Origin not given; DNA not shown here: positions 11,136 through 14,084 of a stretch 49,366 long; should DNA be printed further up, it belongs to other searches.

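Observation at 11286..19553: Candidate undescribed envelope-sensing module: ECF-like sigma, PT-repeat membrane protein and LysM-SARP membrane regulator diverging from an 8-domain LPFTG adhesin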

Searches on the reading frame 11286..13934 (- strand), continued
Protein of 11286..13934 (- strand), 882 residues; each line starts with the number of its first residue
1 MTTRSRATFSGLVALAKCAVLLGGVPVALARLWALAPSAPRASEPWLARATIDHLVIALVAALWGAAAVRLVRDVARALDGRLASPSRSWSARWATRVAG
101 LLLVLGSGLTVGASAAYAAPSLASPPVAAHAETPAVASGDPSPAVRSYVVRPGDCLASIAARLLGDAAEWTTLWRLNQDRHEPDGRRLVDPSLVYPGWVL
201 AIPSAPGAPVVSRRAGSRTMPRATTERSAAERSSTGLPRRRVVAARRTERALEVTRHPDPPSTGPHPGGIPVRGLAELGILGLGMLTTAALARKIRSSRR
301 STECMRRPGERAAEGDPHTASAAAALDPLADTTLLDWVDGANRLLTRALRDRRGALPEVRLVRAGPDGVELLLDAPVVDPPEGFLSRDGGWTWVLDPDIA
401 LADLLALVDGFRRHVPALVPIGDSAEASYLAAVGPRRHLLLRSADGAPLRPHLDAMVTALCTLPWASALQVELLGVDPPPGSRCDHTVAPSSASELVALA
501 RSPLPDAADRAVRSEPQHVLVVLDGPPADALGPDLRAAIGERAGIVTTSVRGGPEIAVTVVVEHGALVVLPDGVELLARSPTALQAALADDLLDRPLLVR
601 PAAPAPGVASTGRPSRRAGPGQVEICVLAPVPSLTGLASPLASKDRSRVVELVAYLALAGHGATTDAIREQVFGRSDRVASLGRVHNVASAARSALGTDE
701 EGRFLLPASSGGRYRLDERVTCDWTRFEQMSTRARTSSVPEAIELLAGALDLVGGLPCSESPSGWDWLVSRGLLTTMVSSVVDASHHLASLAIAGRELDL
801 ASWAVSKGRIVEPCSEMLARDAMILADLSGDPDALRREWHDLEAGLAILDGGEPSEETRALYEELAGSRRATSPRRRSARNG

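Call 24: search_protein_families(library=pfam, alignment_id=A1, max_evalue=0.1)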
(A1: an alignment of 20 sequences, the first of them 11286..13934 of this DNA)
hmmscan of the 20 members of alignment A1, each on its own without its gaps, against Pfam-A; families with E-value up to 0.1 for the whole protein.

A. member 1, window:11286-13934:- (882 aa): 1 family
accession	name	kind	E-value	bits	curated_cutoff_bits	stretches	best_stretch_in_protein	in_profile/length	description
PF01476.26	LysM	-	0.002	18.5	20.9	1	148-203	1-43/43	LysM domain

B. families by the number of members that match (of 20 scanned): 5 families
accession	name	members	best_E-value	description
PF03704.23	BTAD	9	1.1e-07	Bacterial transcriptional activator domain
PF01476.26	LysM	4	0.002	LysM domain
PF18495.6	VbhA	1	0.013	Antitoxin VbhA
PF09720.15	Unstab_antitox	1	0.067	Putative addiction module component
PF00486.34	Trans_reg_C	1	0.087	Transcriptional regulatory protein, C terminal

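Call 37: find_related_loci(query=A1, collection=genome_contigs, flank=10000)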
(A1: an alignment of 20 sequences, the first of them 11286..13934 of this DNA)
Query A1 (882 aa) in genome_contigs; peptide patterns used: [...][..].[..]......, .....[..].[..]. (x = any residue, [..] = any of these).
301 stretches matched a pattern; 22 encode a relative of the query (tblastn E <= 1e-3); 22 distinct loci.
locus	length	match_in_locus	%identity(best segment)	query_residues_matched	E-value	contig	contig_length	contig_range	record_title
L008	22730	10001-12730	57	1-882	0e+0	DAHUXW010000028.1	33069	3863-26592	MAG TPA_asm: Acidimicrobiaceae bacterium isolate clean1657 k141_1019538, whole genome shotgun sequence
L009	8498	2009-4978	43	4-882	6e-172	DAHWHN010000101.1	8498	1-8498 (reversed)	MAG TPA_asm: Acidimicrobiaceae bacterium isolate clean1280 k141_48306, whole genome shotgun sequence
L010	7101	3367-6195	44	9-882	2e-166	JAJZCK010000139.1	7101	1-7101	MAG: Actinomycetes bacterium isolate JA2.bin26 NODE_6720_length_7101_cov_1.958704, whole genome shotgun sequence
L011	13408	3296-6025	56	1-882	0e+0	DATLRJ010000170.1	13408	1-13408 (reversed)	MAG TPA_asm: Acidimicrobiales bacterium isolate SMAG_U13901 k141_617971, whole genome shotgun sequence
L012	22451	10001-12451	40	6-865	2e-129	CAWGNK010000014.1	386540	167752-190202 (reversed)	MAG: uncultured Acidimicrobiaceae bacterium isolate MFD01112.bin.1.68 genome assembly, contig: contig_8618, whole genome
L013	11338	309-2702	39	24-865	3e-128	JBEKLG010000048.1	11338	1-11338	MAG: Acidimicrobiales bacterium isolate SPRUCE 365 SPRUCE_365_48, whole genome shotgun sequence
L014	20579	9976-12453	40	1-869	2e-123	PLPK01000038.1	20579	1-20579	MAG: Acidimicrobiaceae bacterium isolate bog_793 73.20120700_S3D.46_contig_6336, whole genome shotgun sequence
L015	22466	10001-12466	38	10-876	1e-117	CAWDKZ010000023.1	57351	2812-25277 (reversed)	MAG: uncultured Acidimicrobiaceae bacterium isolate MFD04492.bin.2.18 genome assembly, contig: contig_8351, whole genome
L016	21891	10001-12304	39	50-865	3e-111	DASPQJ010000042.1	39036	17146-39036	MAG TPA_asm: Acidimicrobiales bacterium isolate SMAG_U12196 k141_2623709, whole genome shotgun sequence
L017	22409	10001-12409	35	1-865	3e-108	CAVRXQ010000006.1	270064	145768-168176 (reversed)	MAG: uncultured Acidimicrobiaceae bacterium isolate MFD02248.bin.1.65 genome assembly, contig: contig_67559, whole genom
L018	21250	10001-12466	36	1-865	1e-106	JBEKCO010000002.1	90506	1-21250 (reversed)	MAG: Acidimicrobiales bacterium isolate SPRUCE 161 SPRUCE_161_2, whole genome shotgun sequence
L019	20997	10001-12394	39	24-865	1e-105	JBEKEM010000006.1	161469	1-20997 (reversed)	MAG: Acidimicrobiales bacterium isolate SPRUCE 206 SPRUCE_206_6, whole genome shotgun sequence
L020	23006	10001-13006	42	1-882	4e-103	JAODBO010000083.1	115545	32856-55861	MAG: Acidimicrobiaceae bacterium isolate RYN_46 scaffold_1272428, whole genome shotgun sequence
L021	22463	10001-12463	37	1-865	2e-119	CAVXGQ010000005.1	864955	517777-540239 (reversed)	MAG: uncultured Acidimicrobiaceae bacterium isolate MFD04492.bin.1.56 genome assembly, contig: contig_8360, whole genome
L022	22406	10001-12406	34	2-867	1e-98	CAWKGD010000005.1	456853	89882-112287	MAG: uncultured Acidimicrobiaceae bacterium isolate MFD09222.bin.1.182 genome assembly, contig: contig_79449, whole geno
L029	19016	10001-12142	34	141-873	8e-46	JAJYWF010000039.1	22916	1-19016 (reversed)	MAG: Actinomycetes bacterium isolate FK2.bin96 NODE_2844_length_22916_cov_1.416824, whole genome shotgun sequence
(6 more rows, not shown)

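Call 66: predict_structure(alignment_id=A1)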
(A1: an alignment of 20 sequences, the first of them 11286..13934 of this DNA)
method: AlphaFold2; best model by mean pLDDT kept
length: 882 residues; sequences in the alignment: 20
mean_pLDDT: 75.2   pTM: 0.45
mean pLDDT of the five models: 75.2, 75.0, 73.0, 72.6, 71.2
residues with pLDDT >= 90: 294; 70-90: 338; 50-70: 81; < 50: 169
segments of 3 or more residues with pLDDT < 50: 42-47, 83-92, 105-143, 206-276, 596-616, 873-882
pLDDT, mean of each block of 10 residues (from residue 1): 61 75 79 71 53 78 81 74 46 50 46 37 29 29 71 87 87 89 81 85 61 31 30 29 29 29 31 48 88 84 59 67 84 93 90 82 93 92 93 94 92 91 92 91 88 90 86 86 64 87 66 66 87 88 89 75 90 88 84 57 35 50 92 92 89 92 88 74 87 92 85 88 94 88 94 90 76 86 96 93 95 94 95 94 84 82 83 43 32
secondary structure, 60 per line:
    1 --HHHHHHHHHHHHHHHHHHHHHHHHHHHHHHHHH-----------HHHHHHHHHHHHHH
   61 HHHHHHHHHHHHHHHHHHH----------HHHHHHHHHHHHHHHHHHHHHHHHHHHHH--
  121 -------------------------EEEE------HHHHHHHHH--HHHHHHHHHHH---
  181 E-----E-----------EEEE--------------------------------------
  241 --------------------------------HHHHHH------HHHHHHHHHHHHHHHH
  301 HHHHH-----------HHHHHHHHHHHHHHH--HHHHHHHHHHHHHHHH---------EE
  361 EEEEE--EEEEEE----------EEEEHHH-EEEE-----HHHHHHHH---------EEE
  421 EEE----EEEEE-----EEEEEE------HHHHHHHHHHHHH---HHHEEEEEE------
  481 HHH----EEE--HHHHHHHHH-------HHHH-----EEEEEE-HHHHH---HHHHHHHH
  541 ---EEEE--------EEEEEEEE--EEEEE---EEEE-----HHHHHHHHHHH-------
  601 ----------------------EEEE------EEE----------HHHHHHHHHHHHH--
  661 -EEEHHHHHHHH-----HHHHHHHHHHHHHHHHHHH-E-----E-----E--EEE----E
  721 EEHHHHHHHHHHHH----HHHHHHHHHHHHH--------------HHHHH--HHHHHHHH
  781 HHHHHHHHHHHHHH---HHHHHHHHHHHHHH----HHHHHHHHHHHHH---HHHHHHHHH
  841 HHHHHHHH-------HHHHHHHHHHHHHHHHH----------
elements in order (helices of 4 or more, strands of 3 or more residues): H3-35 H47-79 H90-118 E146-149 H156-164 H167-177 E199-202 H273-278 H285-305 H317-331 H334-349 E359-365 E368-373 E384-387 E392-395 H401-408 E418-423 E428-432 E438-443 H450-462 E469-474 E488-490 H493-501 H509-512 E518-523 H525-529 H533-540 E544-547 E556-563 E566-570 E574-577 H583-593 E623-626 E633-635 H646-658 E662-664 H665-672 H678-696 E713-715 E720-722 H723-734 H739-751 H766-770 H773-794 H798-811 H816-828 H832-848 H856-872

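Call 69: fold_search(model_id=the predicted structure, library=pdb)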
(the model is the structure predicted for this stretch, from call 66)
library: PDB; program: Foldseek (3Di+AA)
matches with E <= 10: 1298; with E <= 0.001: 8
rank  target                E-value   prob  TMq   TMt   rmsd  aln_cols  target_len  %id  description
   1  8hvr_I                1.2e-06  1.00  0.24  0.73   4.3       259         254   20  Cryo-EM structure of AfsR-dependent transcription activation complex with afsS promoter (released 2023-12-27)
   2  8k60_J                2.2e-06  1.00  0.23  0.71   4.5       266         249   20  Cryo-EM structure of Streptomyces coelicolor transcription initiation complex with the global transcription factor Afs (released 2024-07-31)
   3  8k60_I                2.5e-06  1.00  0.23  0.73   4.3       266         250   20  Cryo-EM structure of Streptomyces coelicolor transcription initiation complex with the global transcription factor Afs (released 2024-07-31)
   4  2fez                  2.1e-05  1.00  0.24  0.52   3.9       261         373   20  Mycobacterium tuberculosis EmbR (released 2006-01-24)
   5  2ff4_A                2.9e-05  1.00  0.23  0.50   4.5       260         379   20  Mycobacterium tuberculosis EmbR in complex with low affinity phosphopeptide (released 2006-01-24)
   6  2ff4_B                1.2e-04  1.00  0.22  0.45   6.0       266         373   21  Mycobacterium tuberculosis EmbR in complex with low affinity phosphopeptide (released 2006-01-24)
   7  6sgx_F                6.0e-04  0.99  0.14  0.30  18.2       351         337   16  Structure of protomer 1 of the ESX-3 core complex (released 2019-10-09)
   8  6sgw_F                6.9e-04  0.99  0.14  0.31  17.8       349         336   20  Structure of the ESX-3 core complex (released 2019-10-09)
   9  6sgz_J                1.3e-03  0.99  0.15  0.34  14.3       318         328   17  Structure of protomer 2 of the ESX-3 core complex (released 2019-10-09)
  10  6sgw_J                1.7e-03  0.98  0.15  0.33  17.5       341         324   19  Structure of the ESX-3 core complex (released 2019-10-09)
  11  6jd4_A                2.5e-03  1.00  0.15  0.41   6.2       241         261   16  ATPase (released 2019-12-04)
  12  6t8g_B                4.2e-03  0.97  0.15  0.29  16.0       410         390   12  Stalled FtsK motor domain bound to dsDNA (released 2019-11-20)
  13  6t8b_D                6.8e-03  0.94  0.13  0.26  17.6       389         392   13  FtsK motor domain with dsDNA, translocating state (released 2019-11-20)
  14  3vtx_A                7.9e-03  1.00  0.10  0.36  11.0       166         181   15  Crystal structure of MamA protein (released 2012-10-31)
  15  9qhc_A                8.3e-03  0.99  0.08  0.22  13.6       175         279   16  Crystal structure of 8-repeat CTPR protein with eliminated coordination sites (released 2025-10-22)
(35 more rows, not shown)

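Call 71: find_encoding_contigs(protein=P0033, flank=10000, max_places=1)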
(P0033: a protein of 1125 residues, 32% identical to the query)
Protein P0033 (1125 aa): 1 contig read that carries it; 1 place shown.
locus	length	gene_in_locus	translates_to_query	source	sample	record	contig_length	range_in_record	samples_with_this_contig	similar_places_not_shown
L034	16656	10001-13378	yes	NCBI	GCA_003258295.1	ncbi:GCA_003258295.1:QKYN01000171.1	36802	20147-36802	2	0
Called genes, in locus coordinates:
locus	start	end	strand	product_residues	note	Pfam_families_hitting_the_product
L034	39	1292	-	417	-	PF13560:HTH_31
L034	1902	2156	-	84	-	-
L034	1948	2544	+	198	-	-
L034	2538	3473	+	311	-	-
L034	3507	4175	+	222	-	PF08666:SAF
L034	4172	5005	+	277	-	-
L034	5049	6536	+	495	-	PF00437:T2SSE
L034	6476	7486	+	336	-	PF00482:T2SSF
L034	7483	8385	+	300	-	PF00482:T2SSF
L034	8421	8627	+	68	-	-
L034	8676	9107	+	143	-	PF07811:TadE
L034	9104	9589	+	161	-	PF07811:TadE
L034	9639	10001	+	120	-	-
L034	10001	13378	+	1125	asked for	PF01476:LysM (faint), PF03704:BTAD (weak)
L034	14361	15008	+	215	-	-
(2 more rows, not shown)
